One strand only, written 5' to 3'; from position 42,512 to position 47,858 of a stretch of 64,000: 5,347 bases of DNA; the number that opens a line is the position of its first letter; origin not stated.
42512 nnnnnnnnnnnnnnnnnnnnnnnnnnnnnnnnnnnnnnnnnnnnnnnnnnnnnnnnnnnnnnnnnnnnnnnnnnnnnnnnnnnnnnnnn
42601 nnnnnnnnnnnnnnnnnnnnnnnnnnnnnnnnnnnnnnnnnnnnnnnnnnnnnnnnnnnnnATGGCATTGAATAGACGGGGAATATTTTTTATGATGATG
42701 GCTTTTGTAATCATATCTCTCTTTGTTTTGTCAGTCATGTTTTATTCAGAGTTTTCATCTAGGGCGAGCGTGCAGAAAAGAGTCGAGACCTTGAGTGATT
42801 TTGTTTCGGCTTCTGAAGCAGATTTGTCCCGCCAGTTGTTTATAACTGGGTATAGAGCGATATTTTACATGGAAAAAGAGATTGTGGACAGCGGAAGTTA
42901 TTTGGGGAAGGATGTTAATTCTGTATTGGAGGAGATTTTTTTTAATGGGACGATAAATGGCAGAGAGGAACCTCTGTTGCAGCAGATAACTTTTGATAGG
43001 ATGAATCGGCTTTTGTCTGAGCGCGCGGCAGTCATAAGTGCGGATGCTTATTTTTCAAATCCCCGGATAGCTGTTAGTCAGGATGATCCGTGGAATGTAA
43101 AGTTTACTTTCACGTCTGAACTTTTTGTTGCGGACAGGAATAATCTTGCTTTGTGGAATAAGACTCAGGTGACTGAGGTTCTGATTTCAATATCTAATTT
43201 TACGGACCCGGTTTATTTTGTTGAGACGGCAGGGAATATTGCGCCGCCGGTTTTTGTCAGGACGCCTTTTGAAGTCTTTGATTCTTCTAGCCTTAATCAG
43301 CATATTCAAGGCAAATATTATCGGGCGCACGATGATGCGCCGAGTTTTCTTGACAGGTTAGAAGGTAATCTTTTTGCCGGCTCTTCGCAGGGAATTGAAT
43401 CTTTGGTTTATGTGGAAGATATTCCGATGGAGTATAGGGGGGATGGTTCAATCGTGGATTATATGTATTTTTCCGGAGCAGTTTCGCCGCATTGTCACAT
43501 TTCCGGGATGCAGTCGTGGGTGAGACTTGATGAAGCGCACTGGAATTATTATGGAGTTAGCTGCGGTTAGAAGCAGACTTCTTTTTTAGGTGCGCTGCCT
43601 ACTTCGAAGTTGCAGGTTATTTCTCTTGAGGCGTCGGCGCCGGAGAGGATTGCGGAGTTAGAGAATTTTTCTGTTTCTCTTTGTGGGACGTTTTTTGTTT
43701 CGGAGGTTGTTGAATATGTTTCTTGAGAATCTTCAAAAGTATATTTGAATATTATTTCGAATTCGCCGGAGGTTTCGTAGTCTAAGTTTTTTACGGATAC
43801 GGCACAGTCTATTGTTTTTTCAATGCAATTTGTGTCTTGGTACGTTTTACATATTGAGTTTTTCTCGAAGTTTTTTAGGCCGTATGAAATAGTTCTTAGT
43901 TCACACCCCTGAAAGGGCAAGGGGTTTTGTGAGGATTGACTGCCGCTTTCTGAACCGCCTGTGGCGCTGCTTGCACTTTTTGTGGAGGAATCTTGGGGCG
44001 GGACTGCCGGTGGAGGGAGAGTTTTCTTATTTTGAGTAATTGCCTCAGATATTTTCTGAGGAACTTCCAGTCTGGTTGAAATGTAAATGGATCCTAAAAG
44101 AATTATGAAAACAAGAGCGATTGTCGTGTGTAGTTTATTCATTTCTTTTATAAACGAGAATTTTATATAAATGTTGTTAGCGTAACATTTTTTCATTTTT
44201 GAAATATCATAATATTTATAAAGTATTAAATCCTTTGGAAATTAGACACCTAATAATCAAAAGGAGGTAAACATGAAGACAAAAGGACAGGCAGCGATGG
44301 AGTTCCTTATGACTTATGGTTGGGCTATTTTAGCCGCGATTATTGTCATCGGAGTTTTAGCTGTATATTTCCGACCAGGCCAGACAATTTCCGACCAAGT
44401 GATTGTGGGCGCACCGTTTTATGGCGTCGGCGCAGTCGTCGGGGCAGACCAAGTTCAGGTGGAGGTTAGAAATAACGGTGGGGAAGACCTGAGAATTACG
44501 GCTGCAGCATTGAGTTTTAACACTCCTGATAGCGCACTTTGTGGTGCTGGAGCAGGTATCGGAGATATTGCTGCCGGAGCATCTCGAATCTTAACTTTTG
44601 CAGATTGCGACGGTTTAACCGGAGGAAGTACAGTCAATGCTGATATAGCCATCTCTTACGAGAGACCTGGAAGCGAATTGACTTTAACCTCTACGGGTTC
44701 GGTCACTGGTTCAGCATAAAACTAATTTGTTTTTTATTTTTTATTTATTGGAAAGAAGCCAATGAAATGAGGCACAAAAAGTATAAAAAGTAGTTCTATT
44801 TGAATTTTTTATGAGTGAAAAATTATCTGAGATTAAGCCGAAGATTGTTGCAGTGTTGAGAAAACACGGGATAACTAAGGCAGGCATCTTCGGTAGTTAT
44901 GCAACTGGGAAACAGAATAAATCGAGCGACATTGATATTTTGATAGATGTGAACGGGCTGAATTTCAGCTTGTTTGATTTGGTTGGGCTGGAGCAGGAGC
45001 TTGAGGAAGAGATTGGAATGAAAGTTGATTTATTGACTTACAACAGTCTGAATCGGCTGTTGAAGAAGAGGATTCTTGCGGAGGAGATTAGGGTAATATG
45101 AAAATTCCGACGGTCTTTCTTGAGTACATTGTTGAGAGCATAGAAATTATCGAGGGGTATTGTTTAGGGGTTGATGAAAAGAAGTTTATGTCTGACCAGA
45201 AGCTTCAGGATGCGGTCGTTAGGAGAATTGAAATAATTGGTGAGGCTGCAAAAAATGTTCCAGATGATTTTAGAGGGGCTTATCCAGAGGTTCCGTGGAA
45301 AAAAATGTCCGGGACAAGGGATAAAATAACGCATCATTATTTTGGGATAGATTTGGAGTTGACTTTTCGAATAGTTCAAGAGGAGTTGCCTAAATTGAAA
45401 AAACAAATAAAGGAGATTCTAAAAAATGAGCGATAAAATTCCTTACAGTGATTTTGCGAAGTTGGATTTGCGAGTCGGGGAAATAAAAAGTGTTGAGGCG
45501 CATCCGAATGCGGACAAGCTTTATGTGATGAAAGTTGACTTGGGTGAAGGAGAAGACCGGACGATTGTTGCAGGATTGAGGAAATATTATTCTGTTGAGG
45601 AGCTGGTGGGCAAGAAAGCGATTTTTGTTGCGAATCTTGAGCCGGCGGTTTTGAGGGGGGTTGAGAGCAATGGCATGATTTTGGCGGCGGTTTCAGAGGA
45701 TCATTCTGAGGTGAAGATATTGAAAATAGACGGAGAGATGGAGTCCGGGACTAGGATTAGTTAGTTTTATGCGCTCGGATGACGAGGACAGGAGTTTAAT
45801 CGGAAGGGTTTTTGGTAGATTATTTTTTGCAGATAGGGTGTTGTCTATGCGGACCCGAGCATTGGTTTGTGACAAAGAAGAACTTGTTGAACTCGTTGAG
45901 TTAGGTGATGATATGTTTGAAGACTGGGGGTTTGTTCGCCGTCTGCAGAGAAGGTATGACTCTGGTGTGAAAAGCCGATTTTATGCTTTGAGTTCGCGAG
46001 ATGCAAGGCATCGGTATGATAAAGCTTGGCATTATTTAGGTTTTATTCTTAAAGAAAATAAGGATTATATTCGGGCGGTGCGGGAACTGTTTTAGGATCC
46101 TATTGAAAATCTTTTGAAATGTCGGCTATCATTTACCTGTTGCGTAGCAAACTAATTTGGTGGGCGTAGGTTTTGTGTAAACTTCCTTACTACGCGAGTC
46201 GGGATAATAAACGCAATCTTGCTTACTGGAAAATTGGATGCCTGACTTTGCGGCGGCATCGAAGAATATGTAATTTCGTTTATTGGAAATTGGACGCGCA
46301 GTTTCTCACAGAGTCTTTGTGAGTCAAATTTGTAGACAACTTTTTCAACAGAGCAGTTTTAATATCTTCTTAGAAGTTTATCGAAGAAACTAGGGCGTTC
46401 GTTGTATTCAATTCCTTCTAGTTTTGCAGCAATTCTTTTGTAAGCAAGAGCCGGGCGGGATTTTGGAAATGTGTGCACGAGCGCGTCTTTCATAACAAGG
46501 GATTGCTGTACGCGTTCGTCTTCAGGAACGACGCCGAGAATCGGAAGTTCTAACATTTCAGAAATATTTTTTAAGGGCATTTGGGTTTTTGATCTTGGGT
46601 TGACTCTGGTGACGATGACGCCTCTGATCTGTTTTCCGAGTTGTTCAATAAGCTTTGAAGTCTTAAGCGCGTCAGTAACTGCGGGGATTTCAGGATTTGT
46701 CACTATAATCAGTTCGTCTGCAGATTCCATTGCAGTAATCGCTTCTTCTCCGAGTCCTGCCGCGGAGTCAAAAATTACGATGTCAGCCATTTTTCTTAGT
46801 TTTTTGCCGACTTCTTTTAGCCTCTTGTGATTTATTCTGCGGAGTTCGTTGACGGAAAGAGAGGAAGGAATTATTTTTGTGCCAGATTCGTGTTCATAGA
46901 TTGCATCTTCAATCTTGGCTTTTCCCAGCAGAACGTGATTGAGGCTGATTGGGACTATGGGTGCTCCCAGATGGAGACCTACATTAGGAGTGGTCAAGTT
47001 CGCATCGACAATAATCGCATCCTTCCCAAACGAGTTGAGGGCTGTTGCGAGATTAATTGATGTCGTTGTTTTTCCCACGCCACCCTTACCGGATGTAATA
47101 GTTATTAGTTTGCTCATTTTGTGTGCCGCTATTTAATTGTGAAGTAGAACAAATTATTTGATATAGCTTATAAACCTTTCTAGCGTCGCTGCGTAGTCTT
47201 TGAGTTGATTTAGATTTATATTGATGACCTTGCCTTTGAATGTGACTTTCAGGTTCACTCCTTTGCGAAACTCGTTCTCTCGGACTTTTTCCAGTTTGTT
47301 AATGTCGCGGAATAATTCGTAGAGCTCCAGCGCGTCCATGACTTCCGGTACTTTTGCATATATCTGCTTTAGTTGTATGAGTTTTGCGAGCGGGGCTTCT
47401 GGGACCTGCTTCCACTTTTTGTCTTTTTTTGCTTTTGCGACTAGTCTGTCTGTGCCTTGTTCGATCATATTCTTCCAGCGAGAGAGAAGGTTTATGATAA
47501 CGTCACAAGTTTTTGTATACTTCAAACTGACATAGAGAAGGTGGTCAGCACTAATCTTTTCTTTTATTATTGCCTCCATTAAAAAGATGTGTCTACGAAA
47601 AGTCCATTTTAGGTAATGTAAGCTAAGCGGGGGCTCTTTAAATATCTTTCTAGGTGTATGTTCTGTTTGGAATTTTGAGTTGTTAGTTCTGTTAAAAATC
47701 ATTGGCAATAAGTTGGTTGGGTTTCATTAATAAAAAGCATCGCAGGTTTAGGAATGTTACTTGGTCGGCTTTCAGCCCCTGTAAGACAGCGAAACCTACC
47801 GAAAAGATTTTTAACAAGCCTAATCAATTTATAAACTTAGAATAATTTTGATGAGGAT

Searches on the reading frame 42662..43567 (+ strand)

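Call 7: search_protein_families(library=pfam, max_evalue=0.001, proteins=[window:42662-43567:+])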
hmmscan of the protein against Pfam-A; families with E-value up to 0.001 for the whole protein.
window:42662-43567:+ (302 aa): 0 families

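Call 31: search_protein_families(library=pfam, max_evalue=0.1, proteins=[window:42662-43567:+])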
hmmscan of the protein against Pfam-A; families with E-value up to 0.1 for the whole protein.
window:42662-43567:+ (302 aa): 0 families

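Call 80: search_protein_families(library=ncbifam, max_evalue=1, proteins=[window:42662-43567:+])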
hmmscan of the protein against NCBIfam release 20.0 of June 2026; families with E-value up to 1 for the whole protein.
window:42662-43567:+ (302 aa): 2 families
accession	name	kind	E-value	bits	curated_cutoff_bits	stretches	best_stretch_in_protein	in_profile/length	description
NF038293.1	permease_SagH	equivalog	0.08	11.7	450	1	6-39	16-49/370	SagH family ABC transporter permease subunit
NF010008.0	PRK13481.1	equivalog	0.14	11.4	270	0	6-54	41-90/269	glycosyltransferase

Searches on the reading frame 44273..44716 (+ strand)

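Call 31: search_protein_families(library=pfam, max_evalue=0.1, proteins=[window:44273-44716:+])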
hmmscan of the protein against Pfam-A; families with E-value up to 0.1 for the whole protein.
window:44273-44716:+ (148 aa): 1 family
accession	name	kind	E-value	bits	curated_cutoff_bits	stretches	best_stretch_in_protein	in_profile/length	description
PF12175.13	WSS_VP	-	0.1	12.5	24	0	61-129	121-187/201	White spot syndrome virus structural envelope protein VP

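Call 80: search_protein_families(library=ncbifam, max_evalue=1, proteins=[window:44273-44716:+])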
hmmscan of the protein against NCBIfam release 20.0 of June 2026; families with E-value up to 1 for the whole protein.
window:44273-44716:+ (148 aa): 0 families

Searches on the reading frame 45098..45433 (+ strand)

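Call 31: search_protein_families(library=pfam, max_evalue=0.1, proteins=[window:45098-45433:+])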
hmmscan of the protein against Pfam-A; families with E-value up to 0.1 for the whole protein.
window:45098-45433:+ (112 aa): 1 family
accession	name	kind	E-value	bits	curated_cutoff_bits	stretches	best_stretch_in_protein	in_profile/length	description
PF01934.22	HepT-like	-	4.2e-29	101.1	23.5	1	12-107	2-120/120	Ribonuclease HepT-like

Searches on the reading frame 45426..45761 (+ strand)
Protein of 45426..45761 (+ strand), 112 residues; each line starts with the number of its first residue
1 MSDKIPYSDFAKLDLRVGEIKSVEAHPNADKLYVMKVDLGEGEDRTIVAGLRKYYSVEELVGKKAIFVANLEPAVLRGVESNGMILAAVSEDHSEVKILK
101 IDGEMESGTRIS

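Call 31: search_protein_families(library=pfam, max_evalue=0.1, proteins=[window:45426-45761:+])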
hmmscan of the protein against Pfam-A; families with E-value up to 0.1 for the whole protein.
window:45426-45761:+ (112 aa): 2 families
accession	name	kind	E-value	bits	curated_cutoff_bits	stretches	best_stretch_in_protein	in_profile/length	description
PF01588.26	tRNA_bind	-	6.2e-34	116.4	27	1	15-110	1-96/96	Putative tRNA binding domain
PF01957.25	NfeD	-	0.029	15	29.1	1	57-103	1-50/57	NfeD-like C-terminal, partner-binding domain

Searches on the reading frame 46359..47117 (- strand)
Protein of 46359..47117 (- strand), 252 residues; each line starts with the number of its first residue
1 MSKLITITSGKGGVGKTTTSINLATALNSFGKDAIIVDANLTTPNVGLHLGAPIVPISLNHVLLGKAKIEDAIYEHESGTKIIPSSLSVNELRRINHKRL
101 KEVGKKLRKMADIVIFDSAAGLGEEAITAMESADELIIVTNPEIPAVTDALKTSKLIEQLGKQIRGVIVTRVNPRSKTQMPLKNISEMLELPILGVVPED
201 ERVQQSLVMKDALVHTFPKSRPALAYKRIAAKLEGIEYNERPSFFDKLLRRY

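Call 31: search_protein_families(library=pfam, max_evalue=0.1, proteins=[window:46359-47117:-])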
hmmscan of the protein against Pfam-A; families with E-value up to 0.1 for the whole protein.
window:46359-47117:- (252 aa): 13 families
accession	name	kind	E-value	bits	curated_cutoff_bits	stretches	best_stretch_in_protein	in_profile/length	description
PF01656.29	CbiA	-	2.4e-21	76.4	25.4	1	5-205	1-117/125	CobQ/CobB/MinD/ParA nucleotide binding domain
PF13614.12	AAA_31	-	1.7e-20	74.2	27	1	3-162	2-169/177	AAA domain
PF10609.15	ParA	-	4.6e-18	66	27.1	1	2-233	3-245/246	NUBPL iron-transfer P-loop NTPase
PF00142.24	Fer4_NifH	-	2.1e-12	47.5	25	1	9-235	6-246/271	4Fe-4S iron sulfur cluster binding proteins, NifH/frxC family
PF06564.18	CBP_BcsQ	-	1.7e-08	34.7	21.3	1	4-230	3-230/234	Cellulose biosynthesis protein BcsQ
PF13500.12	AAA_26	-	5.4e-06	26.8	27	1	135-204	130-195/198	AAA domain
PF09140.17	MipZ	-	7.8e-06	25.8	20.7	1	4-139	2-128/262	ATPase MipZ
PF02374.21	ArsA_ATPase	-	1.5e-05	24.9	24.3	1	7-37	5-35/305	Anion-transporting ATPase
PF07015.17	VirC1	-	7.7e-05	22.6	24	1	3-40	2-39/231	VirC1 protein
PF00448.28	SRP54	-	0.0018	18.4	22.7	0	7-37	5-35/196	SRP54-type protein, GTPase domain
PF01268.25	FTHFS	-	0.0052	15.5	27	1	6-37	61-92/556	Formate--tetrahydrofolate ligase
PF11637.13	UvsW-1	-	0.017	15.7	25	1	89-121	10-42/56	UvsW.1 domain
PF13238.12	AAA_18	-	0.065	14.1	29.4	0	9-127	4-89/128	AAA domain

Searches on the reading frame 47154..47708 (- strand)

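Call 31: search_protein_families(library=pfam, max_evalue=0.1, proteins=[window:47154-47708:-])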
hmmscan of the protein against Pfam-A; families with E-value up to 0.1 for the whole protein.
window:47154-47708:- (184 aa): 1 family
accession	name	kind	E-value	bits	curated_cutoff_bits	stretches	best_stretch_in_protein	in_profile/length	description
PF01172.24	SBDS_N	-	0.095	13.1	24.6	0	92-120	19-47/88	Shwachman-Bodian-Diamond syndrome (SBDS) N-terminal domain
